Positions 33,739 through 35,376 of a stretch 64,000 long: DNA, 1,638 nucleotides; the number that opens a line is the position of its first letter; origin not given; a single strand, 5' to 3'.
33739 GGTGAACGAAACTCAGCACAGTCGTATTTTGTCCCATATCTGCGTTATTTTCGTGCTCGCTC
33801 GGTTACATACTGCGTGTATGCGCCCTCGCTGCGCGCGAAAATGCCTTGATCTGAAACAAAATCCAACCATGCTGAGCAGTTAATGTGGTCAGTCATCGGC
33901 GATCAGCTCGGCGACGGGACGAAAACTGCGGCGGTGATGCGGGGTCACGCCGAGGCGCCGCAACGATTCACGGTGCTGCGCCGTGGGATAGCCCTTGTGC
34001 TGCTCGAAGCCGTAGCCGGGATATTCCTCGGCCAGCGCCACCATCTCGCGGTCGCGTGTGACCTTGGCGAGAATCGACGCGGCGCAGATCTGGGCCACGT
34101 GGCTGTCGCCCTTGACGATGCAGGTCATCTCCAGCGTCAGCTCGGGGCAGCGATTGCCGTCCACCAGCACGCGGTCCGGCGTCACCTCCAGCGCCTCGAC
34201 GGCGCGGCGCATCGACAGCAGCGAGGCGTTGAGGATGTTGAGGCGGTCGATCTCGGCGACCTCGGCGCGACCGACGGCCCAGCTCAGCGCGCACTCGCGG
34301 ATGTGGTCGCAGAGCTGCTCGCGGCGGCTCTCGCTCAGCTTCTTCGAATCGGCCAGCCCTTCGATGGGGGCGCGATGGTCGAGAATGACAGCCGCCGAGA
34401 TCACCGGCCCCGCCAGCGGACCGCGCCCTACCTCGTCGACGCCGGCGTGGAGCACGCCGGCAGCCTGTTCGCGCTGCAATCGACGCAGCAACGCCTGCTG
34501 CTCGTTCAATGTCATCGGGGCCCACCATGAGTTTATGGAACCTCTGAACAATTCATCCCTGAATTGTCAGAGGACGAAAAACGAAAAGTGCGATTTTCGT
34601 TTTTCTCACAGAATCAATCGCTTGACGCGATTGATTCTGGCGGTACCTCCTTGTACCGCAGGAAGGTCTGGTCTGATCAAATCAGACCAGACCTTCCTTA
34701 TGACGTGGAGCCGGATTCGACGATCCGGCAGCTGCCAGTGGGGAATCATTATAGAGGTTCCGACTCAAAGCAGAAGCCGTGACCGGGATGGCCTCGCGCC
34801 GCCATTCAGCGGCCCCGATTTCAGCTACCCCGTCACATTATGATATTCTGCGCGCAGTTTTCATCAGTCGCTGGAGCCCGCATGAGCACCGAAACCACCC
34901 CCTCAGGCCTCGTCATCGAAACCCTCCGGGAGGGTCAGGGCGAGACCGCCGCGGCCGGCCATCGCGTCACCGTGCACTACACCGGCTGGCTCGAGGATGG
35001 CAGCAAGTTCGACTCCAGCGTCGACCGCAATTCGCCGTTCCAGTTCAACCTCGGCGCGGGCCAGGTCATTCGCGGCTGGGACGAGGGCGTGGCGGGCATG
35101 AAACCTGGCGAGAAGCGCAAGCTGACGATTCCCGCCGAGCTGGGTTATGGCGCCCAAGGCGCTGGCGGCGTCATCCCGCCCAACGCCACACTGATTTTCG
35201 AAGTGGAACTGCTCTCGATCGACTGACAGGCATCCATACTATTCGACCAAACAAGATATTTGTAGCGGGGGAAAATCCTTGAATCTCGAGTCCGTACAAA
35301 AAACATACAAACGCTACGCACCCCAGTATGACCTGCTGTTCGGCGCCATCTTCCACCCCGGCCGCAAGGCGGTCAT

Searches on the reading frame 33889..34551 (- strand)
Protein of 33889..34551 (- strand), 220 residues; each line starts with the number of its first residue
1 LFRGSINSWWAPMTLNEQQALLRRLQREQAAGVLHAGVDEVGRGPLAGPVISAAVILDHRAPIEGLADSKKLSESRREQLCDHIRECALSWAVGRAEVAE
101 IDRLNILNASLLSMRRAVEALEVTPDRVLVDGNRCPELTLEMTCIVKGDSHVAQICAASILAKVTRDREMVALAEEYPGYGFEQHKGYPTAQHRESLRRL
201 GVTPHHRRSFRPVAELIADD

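Call 11: search_protein_families(library=pfam, proteins=[window:33889-34551:-])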
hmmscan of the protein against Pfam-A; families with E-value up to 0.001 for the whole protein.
window:33889-34551:- (220 aa): 1 family
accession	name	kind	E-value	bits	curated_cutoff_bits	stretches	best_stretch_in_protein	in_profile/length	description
PF01351.25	RNase_HII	-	3.1e-45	154.9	25.8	1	36-212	1-198/199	Ribonuclease HII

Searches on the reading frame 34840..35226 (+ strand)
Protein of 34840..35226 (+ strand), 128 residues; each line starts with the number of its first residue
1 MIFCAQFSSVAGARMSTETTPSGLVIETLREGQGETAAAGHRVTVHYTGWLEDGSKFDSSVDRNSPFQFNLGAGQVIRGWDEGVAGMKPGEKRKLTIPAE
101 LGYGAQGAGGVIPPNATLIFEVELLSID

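Call 11: search_protein_families(library=pfam, proteins=[window:34840-35226:+])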
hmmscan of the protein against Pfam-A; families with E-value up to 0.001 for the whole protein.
window:34840-35226:+ (128 aa): 1 family
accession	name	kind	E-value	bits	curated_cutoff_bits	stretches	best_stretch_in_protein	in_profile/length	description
PF00254.34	FKBP_C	-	2.4e-40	137.2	21.1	1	35-125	3-94/94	FKBP-type peptidyl-prolyl cis-trans isomerase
